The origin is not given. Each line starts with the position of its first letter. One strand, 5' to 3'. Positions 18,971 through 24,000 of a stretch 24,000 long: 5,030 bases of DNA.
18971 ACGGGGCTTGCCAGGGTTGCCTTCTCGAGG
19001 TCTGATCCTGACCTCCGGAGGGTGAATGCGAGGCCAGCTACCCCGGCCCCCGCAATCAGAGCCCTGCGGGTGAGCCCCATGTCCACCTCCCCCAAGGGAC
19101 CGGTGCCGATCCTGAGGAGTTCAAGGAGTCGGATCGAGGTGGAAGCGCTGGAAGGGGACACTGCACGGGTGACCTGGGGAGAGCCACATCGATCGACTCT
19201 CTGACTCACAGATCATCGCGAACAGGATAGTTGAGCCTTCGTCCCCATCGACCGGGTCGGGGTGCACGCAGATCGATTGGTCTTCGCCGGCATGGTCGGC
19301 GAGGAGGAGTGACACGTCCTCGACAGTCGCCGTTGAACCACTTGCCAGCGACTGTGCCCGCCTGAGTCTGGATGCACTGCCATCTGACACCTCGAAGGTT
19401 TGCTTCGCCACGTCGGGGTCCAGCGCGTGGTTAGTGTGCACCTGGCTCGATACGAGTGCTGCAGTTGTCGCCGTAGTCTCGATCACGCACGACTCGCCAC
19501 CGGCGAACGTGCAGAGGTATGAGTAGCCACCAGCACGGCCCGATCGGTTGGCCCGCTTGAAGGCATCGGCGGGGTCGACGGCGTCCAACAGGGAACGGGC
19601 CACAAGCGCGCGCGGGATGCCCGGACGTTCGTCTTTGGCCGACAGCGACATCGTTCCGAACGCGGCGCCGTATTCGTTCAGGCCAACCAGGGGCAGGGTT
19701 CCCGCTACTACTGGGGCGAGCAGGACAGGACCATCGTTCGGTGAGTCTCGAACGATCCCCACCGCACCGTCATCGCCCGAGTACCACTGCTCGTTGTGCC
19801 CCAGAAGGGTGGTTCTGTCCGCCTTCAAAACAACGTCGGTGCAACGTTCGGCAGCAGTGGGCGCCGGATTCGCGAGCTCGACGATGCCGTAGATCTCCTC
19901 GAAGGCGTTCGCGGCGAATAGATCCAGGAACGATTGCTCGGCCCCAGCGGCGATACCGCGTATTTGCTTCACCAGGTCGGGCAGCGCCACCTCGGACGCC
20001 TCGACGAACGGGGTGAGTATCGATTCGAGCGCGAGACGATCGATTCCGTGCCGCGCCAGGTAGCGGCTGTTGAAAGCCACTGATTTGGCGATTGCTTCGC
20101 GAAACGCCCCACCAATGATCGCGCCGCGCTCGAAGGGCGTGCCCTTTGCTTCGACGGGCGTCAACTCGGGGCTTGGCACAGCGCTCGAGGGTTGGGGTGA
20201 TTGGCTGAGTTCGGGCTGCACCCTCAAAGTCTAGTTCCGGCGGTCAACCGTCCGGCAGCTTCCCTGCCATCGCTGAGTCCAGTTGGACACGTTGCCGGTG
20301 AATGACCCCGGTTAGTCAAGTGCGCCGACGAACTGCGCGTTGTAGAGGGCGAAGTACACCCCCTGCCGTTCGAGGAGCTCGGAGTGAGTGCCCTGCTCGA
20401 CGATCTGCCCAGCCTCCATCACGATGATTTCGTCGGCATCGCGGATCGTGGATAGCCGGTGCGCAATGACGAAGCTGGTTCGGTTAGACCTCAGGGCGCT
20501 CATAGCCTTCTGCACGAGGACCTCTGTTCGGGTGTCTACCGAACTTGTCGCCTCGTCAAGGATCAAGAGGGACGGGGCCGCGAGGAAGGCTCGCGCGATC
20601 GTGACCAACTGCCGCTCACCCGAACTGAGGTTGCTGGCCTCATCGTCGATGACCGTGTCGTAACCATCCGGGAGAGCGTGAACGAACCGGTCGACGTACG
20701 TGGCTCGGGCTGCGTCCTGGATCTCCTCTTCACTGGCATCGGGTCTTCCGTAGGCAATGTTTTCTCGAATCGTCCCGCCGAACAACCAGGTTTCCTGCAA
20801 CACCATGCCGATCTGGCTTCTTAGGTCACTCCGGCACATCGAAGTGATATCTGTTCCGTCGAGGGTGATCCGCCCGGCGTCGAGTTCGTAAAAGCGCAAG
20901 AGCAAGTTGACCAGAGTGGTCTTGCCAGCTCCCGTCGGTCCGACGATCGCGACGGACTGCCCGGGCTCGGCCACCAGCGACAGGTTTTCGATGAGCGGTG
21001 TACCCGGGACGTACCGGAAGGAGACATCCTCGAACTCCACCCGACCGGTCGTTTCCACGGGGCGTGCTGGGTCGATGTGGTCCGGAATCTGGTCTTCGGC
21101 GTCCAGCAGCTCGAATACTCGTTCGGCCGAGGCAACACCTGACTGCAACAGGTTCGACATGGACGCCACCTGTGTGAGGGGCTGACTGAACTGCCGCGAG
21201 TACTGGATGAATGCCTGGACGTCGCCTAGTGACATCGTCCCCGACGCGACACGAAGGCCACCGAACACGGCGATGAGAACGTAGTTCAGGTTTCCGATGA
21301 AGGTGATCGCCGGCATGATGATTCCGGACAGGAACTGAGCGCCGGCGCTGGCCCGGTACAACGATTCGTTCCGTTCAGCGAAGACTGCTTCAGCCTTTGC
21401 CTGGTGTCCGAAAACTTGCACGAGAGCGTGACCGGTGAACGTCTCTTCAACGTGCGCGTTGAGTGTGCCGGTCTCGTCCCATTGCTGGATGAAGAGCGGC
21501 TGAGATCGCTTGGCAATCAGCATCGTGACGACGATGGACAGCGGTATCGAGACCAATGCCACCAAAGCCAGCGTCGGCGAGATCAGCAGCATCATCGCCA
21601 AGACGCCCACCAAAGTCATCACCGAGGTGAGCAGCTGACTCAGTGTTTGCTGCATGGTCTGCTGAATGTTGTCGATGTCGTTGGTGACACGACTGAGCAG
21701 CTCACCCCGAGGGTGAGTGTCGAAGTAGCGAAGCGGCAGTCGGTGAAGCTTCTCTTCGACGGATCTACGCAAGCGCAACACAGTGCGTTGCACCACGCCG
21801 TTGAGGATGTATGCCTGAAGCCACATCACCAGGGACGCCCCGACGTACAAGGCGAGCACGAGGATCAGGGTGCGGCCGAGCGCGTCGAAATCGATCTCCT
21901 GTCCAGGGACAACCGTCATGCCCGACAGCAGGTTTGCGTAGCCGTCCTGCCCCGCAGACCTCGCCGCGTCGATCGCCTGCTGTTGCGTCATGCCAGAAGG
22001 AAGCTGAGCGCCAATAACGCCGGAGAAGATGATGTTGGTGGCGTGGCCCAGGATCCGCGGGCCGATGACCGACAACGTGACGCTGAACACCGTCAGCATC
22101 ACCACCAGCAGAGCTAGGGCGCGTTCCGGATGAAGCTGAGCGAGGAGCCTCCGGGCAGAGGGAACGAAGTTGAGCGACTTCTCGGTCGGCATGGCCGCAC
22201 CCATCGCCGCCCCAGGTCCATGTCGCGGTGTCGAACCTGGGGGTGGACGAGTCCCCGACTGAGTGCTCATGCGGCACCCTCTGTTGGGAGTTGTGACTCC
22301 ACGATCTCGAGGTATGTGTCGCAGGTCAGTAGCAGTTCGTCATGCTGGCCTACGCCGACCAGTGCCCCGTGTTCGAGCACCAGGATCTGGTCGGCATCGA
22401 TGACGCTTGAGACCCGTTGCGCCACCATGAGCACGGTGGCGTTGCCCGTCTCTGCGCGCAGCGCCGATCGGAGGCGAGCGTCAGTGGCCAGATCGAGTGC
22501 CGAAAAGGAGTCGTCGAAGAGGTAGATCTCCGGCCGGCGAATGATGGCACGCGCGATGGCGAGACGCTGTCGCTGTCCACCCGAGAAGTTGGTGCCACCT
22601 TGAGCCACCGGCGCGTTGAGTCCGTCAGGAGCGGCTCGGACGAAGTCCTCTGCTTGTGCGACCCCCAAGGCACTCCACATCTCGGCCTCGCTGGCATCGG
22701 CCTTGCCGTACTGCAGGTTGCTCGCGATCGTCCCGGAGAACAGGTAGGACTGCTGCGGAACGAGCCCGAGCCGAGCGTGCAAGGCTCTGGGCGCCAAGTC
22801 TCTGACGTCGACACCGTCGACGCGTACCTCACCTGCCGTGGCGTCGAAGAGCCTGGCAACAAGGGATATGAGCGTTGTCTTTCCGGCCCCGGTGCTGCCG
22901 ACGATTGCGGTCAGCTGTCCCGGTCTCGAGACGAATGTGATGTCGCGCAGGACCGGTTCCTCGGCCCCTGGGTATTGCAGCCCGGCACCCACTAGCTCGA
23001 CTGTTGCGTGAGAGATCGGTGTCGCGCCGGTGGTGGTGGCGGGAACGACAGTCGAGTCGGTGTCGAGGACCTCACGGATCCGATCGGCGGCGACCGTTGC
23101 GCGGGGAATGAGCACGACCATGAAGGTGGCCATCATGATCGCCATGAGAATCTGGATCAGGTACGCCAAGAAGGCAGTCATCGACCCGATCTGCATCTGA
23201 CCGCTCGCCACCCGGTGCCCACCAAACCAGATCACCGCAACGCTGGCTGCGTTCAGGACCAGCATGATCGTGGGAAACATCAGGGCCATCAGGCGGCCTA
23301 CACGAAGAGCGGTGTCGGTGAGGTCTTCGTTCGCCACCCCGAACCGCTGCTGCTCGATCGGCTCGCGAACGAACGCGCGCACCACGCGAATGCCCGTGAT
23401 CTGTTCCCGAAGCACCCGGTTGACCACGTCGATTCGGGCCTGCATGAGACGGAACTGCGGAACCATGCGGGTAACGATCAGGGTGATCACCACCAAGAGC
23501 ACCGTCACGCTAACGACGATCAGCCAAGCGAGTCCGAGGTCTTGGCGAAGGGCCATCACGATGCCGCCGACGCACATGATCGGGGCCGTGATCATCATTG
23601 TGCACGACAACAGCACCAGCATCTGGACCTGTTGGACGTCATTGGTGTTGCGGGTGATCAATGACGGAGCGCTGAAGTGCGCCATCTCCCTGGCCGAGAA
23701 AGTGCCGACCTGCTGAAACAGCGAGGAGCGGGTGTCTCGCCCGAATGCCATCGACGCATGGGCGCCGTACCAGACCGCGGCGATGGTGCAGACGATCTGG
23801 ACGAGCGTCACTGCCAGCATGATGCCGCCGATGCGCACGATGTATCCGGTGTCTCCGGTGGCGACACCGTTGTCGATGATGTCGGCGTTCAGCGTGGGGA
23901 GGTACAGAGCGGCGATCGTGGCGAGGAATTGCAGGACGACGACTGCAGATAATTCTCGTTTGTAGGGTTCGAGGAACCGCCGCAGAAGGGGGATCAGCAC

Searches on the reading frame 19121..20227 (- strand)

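Call 11: search_protein_families(library=pfam, proteins=[window:19121-20227:-], max_evalue=0.001)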
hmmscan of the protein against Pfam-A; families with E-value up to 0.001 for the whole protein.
window:19121-20227:- (368 aa): 1 family
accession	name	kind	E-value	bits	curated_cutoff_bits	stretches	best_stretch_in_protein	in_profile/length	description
PF03417.21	AAT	-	4.6e-17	62.9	23.2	1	182-350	48-219/225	Acyl-coenzyme A:6-aminopenicillanic acid acyl-transferase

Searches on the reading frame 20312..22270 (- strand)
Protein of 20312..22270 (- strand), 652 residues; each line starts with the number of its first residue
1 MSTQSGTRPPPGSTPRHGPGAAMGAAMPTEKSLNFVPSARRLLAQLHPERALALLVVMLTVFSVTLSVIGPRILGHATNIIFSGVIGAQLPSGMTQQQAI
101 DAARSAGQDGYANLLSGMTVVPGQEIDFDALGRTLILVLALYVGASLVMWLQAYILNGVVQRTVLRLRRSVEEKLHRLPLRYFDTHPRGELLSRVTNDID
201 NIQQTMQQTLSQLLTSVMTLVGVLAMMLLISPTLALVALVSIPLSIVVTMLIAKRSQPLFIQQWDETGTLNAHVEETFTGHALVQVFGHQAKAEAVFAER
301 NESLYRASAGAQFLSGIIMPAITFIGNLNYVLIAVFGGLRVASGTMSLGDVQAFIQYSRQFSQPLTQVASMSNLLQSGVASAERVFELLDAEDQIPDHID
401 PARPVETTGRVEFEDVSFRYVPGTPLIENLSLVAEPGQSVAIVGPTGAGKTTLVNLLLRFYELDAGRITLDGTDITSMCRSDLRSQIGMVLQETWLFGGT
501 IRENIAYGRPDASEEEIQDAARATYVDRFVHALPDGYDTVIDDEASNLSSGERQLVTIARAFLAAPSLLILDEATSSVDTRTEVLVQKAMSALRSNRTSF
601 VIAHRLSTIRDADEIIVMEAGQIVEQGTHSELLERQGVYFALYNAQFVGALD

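Call 11: search_protein_families(library=pfam, proteins=[window:20312-22270:-], max_evalue=0.001)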
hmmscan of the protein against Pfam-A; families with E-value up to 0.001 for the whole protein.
window:20312-22270:- (652 aa): 5 families
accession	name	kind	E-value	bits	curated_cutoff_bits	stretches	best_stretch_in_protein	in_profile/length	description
PF00664.28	ABC_membrane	-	3.8e-59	201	28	1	56-365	4-274/274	ABC transporter transmembrane region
PF00005.33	ABC_tran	-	2e-31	109.9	25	1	428-576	2-137/137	ABC transporter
PF02463.25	SMC_N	-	3e-05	24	40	0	547-619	136-212/220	RecF/RecN/SMC N terminal domain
PF13401.12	AAA_22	-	3.8e-05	24.4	27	1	438-549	6-97/130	AAA domain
PF13191.12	AAA_16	-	0.00075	20.5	32.6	0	437-575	23-142/167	AAA ATPase domain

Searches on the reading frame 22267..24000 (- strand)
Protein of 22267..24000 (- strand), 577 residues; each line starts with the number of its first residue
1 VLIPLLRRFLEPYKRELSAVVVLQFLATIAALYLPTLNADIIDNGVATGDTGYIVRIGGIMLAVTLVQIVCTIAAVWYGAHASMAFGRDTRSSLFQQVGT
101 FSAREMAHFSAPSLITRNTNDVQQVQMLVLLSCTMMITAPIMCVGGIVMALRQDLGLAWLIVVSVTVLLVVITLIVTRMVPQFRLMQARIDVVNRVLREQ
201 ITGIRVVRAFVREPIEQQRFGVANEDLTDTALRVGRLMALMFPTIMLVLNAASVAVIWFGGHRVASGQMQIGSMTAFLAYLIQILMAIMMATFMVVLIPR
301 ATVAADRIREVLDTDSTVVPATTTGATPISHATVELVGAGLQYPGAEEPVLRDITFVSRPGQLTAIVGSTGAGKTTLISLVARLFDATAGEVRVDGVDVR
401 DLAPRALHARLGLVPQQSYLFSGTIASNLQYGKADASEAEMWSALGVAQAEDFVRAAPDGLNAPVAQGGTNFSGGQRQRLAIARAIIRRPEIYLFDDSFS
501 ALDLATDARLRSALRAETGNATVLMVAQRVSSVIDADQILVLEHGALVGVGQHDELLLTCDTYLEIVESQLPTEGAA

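Call 11: search_protein_families(library=pfam, proteins=[window:22267-24000:-], max_evalue=0.001)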
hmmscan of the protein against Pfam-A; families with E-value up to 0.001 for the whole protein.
window:22267-24000:- (577 aa): 4 families
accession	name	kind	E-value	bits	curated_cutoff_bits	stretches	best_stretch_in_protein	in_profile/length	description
PF00664.28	ABC_membrane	-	7.3e-41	141.1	28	1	19-287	3-273/274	ABC transporter transmembrane region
PF00005.33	ABC_tran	-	1.2e-26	94.4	25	1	351-499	1-136/137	ABC transporter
PF06414.18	Zeta_toxin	-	0.0001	22.3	22.3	1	365-411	20-66/199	Zeta toxin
PF02463.25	SMC_N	-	0.00015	21.7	40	0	471-541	136-210/220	RecF/RecN/SMC N terminal domain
